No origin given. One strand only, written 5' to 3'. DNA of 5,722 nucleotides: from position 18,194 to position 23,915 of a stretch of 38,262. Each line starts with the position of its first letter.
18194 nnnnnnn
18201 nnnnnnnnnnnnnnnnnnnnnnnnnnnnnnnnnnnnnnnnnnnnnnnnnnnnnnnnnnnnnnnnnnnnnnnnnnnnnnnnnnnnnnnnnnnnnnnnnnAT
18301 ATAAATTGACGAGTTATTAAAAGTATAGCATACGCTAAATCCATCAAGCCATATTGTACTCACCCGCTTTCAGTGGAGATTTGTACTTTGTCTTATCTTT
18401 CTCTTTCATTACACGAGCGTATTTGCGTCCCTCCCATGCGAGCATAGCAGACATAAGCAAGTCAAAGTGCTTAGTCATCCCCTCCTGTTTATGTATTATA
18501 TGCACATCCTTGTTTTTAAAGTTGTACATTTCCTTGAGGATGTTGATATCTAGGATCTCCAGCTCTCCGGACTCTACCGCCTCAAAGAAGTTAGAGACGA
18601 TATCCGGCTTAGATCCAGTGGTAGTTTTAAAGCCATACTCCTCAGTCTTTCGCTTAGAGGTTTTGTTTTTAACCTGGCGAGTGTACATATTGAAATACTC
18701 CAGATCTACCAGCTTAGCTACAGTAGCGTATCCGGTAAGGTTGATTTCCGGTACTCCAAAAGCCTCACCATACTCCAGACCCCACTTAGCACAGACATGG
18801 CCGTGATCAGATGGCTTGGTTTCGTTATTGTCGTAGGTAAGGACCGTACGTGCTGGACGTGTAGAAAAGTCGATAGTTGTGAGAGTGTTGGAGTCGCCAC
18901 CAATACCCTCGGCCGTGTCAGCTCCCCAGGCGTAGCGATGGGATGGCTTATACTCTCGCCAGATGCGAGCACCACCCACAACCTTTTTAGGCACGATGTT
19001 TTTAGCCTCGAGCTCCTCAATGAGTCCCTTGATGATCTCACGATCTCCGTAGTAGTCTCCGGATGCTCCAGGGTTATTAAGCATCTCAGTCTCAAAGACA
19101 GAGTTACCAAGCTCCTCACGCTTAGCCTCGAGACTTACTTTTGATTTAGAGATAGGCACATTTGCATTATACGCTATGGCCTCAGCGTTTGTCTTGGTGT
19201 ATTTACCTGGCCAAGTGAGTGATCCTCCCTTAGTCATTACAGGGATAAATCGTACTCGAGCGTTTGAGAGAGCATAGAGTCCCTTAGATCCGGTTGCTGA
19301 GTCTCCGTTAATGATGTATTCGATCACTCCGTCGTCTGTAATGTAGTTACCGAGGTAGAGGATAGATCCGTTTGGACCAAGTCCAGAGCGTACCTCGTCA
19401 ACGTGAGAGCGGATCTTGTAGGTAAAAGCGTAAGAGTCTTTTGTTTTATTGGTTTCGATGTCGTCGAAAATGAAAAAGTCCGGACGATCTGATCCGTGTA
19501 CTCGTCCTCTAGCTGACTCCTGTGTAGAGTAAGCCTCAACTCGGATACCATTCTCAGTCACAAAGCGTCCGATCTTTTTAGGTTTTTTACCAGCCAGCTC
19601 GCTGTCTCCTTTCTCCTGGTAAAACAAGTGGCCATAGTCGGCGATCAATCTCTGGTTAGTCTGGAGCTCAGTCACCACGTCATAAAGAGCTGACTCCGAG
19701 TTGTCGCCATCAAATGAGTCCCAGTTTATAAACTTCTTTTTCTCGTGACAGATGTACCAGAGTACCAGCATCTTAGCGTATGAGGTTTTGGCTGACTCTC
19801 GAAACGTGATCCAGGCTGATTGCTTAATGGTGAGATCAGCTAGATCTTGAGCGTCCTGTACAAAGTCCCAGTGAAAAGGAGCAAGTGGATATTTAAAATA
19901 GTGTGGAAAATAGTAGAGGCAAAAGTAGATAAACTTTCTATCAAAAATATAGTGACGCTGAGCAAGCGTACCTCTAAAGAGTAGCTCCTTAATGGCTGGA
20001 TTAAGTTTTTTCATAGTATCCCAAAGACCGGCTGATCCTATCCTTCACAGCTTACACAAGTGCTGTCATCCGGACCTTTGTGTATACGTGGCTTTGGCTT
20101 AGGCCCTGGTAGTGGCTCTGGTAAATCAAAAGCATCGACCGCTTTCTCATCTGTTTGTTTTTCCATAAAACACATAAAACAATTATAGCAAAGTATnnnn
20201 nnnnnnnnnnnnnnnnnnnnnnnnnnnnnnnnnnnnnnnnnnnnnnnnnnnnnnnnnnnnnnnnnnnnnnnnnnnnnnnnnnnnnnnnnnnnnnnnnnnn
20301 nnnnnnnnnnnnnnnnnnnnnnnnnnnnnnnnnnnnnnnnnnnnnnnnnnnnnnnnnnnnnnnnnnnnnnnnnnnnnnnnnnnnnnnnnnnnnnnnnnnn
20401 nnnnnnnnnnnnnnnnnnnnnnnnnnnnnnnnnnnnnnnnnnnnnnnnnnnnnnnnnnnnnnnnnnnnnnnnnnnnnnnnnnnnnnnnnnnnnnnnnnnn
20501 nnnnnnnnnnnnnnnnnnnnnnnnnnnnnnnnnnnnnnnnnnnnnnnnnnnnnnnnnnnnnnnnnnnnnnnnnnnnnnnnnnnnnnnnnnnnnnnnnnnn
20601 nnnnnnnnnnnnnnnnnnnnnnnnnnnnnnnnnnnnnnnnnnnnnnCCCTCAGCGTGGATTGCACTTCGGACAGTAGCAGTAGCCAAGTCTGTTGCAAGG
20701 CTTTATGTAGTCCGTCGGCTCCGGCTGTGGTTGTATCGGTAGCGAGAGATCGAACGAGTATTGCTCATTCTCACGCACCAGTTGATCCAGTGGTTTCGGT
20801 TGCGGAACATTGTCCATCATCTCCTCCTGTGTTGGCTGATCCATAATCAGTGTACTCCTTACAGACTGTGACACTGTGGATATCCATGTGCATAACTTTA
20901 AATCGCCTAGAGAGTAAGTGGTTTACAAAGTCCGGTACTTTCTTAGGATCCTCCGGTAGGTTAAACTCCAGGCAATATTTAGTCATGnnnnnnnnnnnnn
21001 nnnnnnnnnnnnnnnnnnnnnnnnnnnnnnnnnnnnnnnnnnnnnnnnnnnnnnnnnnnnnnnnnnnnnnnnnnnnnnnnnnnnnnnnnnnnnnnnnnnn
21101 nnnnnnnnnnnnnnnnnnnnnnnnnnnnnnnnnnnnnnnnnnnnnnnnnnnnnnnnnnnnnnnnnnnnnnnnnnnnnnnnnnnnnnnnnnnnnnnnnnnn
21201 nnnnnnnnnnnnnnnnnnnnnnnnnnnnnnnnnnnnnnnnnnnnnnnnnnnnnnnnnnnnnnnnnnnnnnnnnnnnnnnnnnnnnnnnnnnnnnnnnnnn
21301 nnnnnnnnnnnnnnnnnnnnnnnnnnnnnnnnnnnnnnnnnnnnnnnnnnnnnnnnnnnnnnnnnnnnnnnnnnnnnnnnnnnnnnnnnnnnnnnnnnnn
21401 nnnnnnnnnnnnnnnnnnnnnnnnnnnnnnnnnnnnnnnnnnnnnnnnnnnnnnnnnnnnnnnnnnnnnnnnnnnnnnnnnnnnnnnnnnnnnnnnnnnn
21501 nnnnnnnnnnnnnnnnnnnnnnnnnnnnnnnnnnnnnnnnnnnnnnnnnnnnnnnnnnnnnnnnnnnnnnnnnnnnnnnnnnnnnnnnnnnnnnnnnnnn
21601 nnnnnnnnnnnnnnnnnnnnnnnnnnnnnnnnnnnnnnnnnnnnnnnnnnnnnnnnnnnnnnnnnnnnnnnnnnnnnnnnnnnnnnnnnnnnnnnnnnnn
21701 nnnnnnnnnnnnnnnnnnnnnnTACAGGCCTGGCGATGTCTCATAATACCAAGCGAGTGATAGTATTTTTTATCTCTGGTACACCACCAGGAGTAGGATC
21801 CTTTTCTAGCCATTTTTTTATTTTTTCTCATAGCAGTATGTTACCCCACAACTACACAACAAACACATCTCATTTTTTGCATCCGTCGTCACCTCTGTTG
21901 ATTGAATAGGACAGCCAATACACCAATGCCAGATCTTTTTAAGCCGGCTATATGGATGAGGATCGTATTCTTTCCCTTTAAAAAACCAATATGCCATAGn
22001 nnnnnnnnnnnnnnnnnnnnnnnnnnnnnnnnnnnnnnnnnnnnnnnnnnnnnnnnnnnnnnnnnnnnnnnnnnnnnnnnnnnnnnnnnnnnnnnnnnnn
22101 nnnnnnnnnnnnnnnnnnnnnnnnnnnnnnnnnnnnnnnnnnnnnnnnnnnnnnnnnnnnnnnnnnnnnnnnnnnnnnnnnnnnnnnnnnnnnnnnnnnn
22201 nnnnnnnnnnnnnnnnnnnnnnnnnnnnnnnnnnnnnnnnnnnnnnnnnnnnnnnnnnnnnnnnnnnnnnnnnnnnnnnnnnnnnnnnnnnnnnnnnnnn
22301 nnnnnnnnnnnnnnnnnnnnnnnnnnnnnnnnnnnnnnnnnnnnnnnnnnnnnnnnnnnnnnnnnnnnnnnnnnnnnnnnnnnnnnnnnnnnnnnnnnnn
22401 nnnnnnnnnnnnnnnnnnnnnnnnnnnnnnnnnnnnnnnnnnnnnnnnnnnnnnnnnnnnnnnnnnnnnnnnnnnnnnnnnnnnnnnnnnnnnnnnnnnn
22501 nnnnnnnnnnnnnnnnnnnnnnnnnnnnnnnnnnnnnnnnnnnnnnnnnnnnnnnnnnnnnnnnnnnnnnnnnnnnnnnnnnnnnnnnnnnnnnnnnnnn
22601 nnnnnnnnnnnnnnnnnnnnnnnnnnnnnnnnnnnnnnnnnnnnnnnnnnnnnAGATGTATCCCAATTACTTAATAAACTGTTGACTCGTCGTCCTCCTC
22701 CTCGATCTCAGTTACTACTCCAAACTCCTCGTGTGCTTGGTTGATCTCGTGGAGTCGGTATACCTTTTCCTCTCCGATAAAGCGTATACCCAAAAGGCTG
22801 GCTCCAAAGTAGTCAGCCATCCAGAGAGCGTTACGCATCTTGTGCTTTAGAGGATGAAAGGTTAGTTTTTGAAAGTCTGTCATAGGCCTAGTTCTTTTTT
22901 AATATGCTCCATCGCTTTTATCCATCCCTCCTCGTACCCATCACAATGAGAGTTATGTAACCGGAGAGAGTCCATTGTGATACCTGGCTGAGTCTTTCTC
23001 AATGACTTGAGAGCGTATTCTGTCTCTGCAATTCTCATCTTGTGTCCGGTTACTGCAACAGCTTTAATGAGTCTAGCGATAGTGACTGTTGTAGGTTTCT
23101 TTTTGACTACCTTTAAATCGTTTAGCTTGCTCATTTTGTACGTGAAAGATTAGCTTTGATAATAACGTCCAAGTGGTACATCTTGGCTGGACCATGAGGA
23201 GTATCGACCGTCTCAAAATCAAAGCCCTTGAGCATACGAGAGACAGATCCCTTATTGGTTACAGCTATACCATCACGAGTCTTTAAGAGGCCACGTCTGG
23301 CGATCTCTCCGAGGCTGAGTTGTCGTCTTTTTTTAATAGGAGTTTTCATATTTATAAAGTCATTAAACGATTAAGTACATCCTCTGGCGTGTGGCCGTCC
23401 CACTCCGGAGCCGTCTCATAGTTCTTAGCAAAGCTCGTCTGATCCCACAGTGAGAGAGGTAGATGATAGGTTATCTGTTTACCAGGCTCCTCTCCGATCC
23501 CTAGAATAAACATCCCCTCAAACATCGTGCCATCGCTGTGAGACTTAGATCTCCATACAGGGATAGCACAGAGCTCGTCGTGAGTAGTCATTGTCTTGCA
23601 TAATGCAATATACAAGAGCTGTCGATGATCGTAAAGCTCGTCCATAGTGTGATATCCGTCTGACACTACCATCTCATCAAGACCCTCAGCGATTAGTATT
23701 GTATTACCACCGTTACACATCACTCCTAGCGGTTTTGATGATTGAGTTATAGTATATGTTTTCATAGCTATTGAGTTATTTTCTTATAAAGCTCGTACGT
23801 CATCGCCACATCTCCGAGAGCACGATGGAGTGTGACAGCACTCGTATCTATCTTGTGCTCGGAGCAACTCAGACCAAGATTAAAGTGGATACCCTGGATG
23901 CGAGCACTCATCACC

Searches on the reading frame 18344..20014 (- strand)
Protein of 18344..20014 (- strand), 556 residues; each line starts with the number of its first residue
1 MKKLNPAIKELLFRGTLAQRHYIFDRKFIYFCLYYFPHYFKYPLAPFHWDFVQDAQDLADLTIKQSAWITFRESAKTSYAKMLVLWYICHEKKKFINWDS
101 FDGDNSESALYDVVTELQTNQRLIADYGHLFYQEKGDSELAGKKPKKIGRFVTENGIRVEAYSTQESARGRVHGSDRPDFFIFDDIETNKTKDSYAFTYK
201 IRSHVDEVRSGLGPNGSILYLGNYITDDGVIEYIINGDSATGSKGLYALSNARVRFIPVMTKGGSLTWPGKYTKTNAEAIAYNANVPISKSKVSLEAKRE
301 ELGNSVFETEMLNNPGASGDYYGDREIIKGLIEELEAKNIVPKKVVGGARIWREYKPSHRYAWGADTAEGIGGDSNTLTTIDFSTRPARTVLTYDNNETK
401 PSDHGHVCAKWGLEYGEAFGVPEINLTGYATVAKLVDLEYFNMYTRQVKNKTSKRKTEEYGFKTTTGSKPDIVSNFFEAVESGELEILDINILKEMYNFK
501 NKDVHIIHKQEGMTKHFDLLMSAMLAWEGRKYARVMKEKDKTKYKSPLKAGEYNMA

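Call 44: search_protein_families(library=phrogs, proteins=[window:18344-20014:-], max_evalue=0.001)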
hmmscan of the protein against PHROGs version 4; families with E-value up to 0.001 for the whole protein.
window:18344-20014:- (556 aa): 3 families
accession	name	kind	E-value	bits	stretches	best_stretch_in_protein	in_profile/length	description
phrog_38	-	head and packaging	7.1e-30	105.3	1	26-330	271-535/760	terminase large subunit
phrog_24361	-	head and packaging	3.5e-12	47.4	1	409-553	18-159/162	terminase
phrog_38407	-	unknown function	1.7e-09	38.1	1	350-542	171-362/370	-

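Call 93: search_dna_similar(query=window:18344-20014:-, collection=phages, mode=protein, max_rows=12, max_evalue=1e-10)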
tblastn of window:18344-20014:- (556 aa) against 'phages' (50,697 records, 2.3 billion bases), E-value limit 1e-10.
Records with a match: 37; places in all: 37; records where one place covers at least 80% of the query: 0.
Best place of each record, by identity: <60% 37.
By first word of the organism name: Synechococcus 17; Bacteriophage 7; Mannheimia 2; Rhizobium 2; Sinorhizobium 2; Bacillus 2; Acidovorax 2; Curvibacter 1; Marine 1; Cyanophage 1.
By host as written in the record: - 15; Synechococcus sp. 4; Helicobacter pullorum 3; Mannheimia haemolytica 3927A 2; Rhizobium radiobacter P007 2; Synechococcus sp. WH8018 2; Sinorhizobium meliloti 2; Bacillus sp. MGK1 2; and 4 more.
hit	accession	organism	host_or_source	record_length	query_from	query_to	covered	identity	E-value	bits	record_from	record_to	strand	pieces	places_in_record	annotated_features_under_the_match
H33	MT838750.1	Bacteriophage sp.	human fecal samples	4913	31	322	53%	25.6%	2e-14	83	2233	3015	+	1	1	record has no annotation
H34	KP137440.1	Mannheimia phage vB_MhM_3927AP2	Mannheimia haemolytica 3927A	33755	28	320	53%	25.1%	2e-13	80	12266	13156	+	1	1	terminase large subunit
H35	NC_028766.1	Mannheimia phage vB_MhM_3927AP2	Mannheimia haemolytica 3927A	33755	28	320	53%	25.1%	2e-13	80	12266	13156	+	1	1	terminase large subunit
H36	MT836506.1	Bacteriophage sp.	human fecal samples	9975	30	327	54%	24.3%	2e-12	76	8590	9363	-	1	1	record has no annotation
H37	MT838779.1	Bacteriophage sp.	human fecal samples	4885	26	327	54%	23.6%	3e-11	72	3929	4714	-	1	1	record has no annotation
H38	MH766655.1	Curvibacter phage TJ1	Curvibacter sp. AEP1.3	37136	19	230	38%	31.5%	6e-14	81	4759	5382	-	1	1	hypothetical protein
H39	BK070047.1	Bacteriophage sp.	Helicobacter apodemus MIT-03-7007 genome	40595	19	231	38%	31.1%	7e-15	84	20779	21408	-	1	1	hypothetical protein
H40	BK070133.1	Bacteriophage sp.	Helicobacter pullorum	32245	28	231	37%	30.4%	4e-13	79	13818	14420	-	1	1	hypothetical protein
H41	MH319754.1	Marine virus AG-345-L05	single cell amplified by WGA-X; seawater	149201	328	543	39%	27.9%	2e-11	73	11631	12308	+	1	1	record has no annotation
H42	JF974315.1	Rhizobium phage RR1-B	Rhizobium radiobacter P007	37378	28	231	37%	29.4%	6e-11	72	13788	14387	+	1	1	hypothetical protein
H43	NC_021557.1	Rhizobium phage RR1-B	Rhizobium radiobacter P007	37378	28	231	37%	29.4%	6e-11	72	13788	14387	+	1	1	terminase large subunit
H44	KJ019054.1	Synechococcus phage ACG-2014e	-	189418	342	540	36%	29.7%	4e-11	72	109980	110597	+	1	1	terminase large subunit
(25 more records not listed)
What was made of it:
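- No transcript data exist, the host is unknown (call 93), and no cleavage was tested.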

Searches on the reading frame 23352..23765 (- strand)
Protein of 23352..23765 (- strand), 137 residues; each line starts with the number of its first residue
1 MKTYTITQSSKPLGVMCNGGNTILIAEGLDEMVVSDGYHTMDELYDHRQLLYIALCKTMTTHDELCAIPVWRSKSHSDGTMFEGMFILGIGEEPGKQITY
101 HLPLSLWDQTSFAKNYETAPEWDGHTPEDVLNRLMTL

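Call 45: search_protein_families(library=pfam, proteins=[window:23352-23765:-], max_evalue=0.001)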
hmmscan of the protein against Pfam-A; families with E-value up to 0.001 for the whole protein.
window:23352-23765:- (137 aa): 1 family
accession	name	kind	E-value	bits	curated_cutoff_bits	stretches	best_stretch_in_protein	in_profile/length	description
PF25311.1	WDGH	-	6.5e-32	110.2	27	1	34-136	3-96/97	WDGH domain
